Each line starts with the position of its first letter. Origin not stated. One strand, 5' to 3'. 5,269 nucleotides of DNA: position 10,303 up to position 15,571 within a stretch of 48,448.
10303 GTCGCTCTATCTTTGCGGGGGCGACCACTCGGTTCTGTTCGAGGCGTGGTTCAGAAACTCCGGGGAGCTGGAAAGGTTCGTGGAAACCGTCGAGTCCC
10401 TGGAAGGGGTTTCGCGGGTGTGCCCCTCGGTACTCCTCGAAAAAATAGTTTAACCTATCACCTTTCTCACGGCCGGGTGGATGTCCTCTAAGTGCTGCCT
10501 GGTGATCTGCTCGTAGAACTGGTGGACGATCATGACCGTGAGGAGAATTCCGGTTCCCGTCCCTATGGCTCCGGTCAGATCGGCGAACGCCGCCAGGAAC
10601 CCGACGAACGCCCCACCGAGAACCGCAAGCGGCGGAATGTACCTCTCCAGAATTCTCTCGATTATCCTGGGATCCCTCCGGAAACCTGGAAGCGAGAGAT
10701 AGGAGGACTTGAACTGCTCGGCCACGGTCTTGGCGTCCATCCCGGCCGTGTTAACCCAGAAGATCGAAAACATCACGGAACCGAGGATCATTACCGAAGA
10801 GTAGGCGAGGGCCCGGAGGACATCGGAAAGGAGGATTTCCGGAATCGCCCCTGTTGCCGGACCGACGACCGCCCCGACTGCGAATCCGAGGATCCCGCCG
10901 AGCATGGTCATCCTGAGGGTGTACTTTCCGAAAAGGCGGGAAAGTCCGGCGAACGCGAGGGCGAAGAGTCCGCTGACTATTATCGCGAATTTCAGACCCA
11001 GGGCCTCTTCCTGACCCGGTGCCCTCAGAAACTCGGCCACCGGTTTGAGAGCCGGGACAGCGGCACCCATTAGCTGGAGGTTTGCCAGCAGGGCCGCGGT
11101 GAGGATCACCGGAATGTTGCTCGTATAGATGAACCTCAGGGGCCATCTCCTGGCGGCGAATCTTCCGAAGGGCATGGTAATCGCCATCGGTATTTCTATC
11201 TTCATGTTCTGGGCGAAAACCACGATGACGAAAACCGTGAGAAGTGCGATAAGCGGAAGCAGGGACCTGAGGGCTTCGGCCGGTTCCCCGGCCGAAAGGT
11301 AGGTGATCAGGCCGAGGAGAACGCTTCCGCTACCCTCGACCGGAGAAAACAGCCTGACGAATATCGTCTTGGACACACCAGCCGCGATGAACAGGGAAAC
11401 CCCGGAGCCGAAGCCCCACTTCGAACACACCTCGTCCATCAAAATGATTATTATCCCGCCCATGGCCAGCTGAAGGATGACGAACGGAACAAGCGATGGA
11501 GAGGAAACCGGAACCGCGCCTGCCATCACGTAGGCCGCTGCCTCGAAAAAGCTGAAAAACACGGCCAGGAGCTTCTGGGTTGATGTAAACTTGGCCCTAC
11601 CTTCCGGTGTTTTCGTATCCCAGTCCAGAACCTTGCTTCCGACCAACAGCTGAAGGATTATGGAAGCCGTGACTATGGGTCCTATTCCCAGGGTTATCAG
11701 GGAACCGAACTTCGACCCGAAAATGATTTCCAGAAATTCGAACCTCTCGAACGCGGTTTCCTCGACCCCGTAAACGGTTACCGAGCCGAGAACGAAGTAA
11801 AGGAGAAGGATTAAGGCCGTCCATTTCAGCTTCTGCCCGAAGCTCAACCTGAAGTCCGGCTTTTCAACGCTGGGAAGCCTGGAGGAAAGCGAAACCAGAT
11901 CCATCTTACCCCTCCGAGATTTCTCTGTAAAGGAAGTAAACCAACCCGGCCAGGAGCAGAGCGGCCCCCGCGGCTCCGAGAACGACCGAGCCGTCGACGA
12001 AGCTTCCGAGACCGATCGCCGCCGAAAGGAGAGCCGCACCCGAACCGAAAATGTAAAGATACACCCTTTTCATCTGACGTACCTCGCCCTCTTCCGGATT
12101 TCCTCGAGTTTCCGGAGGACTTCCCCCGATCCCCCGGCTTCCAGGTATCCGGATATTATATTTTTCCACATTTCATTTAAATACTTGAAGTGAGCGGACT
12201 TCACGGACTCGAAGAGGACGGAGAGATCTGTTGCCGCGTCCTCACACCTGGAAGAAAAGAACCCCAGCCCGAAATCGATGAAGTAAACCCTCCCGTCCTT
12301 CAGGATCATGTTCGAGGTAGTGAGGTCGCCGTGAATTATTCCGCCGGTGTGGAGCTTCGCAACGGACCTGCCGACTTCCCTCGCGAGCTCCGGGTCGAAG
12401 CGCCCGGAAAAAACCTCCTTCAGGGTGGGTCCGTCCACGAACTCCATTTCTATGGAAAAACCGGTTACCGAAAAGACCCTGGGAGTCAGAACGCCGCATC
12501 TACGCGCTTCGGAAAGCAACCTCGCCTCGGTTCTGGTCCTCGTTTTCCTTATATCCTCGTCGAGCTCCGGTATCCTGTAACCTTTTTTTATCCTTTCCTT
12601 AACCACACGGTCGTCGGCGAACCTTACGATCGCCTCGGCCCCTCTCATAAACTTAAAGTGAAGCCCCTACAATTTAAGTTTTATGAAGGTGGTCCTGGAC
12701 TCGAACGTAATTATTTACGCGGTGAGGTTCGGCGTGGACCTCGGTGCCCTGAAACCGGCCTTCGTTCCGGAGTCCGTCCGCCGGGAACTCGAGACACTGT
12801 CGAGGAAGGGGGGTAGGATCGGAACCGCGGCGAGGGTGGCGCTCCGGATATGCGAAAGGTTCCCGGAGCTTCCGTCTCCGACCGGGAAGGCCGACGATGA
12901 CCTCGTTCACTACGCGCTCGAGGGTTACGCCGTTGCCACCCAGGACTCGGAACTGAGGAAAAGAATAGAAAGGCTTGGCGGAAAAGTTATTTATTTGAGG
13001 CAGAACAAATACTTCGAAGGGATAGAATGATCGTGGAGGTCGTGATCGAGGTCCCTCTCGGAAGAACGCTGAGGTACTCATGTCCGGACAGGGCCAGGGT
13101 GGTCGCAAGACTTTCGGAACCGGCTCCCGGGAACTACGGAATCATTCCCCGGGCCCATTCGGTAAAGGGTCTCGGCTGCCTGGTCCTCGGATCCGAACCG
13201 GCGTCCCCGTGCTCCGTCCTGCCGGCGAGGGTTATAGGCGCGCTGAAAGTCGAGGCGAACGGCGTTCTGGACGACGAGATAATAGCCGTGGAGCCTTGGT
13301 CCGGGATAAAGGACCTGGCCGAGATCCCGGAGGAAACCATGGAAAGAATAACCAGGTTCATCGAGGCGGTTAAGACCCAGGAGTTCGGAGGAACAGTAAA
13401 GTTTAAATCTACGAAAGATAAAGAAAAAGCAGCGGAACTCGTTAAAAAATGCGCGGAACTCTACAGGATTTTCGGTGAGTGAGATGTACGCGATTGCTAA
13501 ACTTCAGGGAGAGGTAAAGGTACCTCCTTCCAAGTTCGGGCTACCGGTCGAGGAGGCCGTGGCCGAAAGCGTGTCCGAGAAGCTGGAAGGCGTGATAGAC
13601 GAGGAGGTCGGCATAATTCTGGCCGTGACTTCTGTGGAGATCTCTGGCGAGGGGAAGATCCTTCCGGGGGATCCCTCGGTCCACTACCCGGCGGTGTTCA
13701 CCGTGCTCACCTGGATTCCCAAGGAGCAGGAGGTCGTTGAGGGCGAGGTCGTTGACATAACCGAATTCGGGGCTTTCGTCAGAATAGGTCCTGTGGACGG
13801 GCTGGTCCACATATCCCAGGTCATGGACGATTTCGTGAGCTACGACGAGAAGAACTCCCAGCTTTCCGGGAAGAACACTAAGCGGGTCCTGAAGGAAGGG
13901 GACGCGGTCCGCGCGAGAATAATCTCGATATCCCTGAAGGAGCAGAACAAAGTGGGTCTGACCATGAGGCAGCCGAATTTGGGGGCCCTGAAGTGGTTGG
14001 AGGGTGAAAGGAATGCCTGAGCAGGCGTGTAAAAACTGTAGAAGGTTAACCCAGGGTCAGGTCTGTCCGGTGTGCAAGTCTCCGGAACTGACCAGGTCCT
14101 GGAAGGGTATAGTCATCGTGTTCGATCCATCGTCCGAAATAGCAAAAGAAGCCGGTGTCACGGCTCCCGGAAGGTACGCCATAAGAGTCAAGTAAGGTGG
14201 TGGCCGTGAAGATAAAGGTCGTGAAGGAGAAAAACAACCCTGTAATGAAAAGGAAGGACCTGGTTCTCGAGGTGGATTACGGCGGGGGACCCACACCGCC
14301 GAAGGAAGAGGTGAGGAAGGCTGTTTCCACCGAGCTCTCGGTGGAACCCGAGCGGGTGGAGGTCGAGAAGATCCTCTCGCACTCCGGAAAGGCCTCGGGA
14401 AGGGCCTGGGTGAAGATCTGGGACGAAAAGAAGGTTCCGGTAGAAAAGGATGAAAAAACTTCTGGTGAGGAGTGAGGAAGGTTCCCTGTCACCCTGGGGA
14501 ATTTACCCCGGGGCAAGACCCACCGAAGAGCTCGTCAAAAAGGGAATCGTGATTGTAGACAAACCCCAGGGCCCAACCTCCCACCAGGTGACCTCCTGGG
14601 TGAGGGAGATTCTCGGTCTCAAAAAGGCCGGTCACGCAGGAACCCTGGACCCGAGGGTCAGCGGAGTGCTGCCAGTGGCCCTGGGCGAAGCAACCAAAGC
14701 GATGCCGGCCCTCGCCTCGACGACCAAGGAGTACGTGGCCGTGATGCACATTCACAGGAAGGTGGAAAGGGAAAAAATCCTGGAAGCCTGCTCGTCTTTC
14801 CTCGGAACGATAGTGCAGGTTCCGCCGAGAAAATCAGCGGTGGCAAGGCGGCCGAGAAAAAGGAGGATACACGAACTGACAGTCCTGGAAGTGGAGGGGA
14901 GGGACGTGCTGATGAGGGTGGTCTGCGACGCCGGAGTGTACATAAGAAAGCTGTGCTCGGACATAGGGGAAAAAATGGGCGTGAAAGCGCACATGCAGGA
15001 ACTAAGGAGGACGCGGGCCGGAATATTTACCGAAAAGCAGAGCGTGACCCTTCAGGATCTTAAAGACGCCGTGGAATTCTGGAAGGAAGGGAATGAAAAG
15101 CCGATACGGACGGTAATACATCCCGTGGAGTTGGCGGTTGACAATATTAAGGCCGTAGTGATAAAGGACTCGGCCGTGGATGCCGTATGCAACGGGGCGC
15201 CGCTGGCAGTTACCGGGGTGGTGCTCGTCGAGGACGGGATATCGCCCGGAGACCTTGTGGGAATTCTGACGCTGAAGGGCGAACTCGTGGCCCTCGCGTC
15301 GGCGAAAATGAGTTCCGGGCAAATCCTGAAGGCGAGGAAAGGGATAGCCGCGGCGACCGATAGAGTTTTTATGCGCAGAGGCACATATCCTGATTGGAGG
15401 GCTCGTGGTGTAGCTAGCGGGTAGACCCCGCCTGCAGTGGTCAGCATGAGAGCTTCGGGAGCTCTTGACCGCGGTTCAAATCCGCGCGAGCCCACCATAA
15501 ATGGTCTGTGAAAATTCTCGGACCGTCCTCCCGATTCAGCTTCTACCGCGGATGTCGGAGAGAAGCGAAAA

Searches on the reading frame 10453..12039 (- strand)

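Call 22: search_protein_families(library=pfam, proteins=[window:10453-12039:-], max_evalue=0.00001)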
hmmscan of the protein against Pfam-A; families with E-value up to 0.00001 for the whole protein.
window:10453-12039:- (529 aa): 1 family
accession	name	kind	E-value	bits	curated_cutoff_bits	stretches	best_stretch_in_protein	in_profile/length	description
PF00344.25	SecY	-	3.7e-63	214.2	32.2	1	113-509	1-306/306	SecY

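Call 53: search_protein_families(library=pfam, proteins=[L050:1-816:+], max_evalue=0.1)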
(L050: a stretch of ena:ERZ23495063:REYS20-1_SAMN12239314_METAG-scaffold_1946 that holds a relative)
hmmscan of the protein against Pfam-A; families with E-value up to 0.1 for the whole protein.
L050:1-816:+ (272 aa): 0 families

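Call 60: search_protein_families(library=ncbifam, proteins=[L050:1-816:+], max_evalue=1)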
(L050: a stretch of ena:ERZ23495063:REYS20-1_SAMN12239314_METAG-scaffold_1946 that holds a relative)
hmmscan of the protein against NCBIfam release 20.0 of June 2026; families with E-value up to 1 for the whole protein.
L050:1-816:+ (272 aa): 1 family
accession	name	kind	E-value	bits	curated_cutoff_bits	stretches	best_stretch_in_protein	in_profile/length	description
NF053563.1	Rkd4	equivalog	0.0048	15.1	860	1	124-255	497-621/747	arcadin-4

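Call 89: search_protein_families(library=phrogs, proteins=[L050:1-816:+], max_evalue=0.01)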
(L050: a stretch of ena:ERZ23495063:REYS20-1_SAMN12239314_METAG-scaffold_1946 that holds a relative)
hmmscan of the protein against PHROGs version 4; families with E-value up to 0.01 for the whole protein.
L050:1-816:+ (272 aa): 0 families

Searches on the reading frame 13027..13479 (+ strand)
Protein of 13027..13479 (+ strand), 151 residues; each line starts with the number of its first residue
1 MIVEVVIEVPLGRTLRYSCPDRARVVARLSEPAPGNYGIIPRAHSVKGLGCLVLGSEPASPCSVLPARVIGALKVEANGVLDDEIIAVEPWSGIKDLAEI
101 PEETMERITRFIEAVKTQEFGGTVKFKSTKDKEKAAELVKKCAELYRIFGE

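Call 96: search_protein_families(library=pfam, proteins=[window:13027-13479:+], max_evalue=0.001)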
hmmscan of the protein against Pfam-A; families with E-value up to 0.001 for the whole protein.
window:13027-13479:+ (151 aa): 1 family
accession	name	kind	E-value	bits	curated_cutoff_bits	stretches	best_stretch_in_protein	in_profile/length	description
PF00719.24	Pyrophosphatase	-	2.4e-20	73.4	23.5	1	5-146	1-152/153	Inorganic pyrophosphatase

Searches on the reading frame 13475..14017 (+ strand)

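Call 96: search_protein_families(library=pfam, proteins=[window:13475-14017:+], max_evalue=0.001)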
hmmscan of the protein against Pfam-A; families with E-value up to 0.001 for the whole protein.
window:13475-14017:+ (181 aa): 2 families
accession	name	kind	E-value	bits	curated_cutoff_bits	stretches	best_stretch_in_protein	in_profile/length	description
PF00575.29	S1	-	1.8e-16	60.7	22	1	82-154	2-64/74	S1 RNA binding domain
PF03876.22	SHS2_Rpb7-N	-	1e-14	54.8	24.8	1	14-67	4-57/57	SHS2 domain found in N terminus of Rpb7p/Rpc25p/MJ0397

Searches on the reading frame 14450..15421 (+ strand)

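Call 57: search_protein_families(library=pfam, proteins=[window:14450-15421:+], max_evalue=0.0001)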
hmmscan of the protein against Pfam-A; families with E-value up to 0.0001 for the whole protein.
window:14450-15421:+ (324 aa): 5 families
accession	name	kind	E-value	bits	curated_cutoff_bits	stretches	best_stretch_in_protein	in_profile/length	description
PF01509.24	TruB_N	-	7.3e-27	95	27.3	1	52-165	1-149/149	TruB family pseudouridylate synthase (N terminal domain)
PF16198.10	TruB_C_2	-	8.5e-26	90.3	29.3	1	166-230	1-65/66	tRNA pseudouridylate synthase B C-terminal domain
PF01472.26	PUA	-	2.7e-19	69.3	24.8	1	235-306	2-73/74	PUA domain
PF08068.17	DKCLD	-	7.6e-12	45.6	27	1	2-47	12-57/58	DKCLD (NUC011) domain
PF21238.2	Pus10_C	-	1.3e-05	25.3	27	1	89-170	120-203/232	Pus10, C-terminal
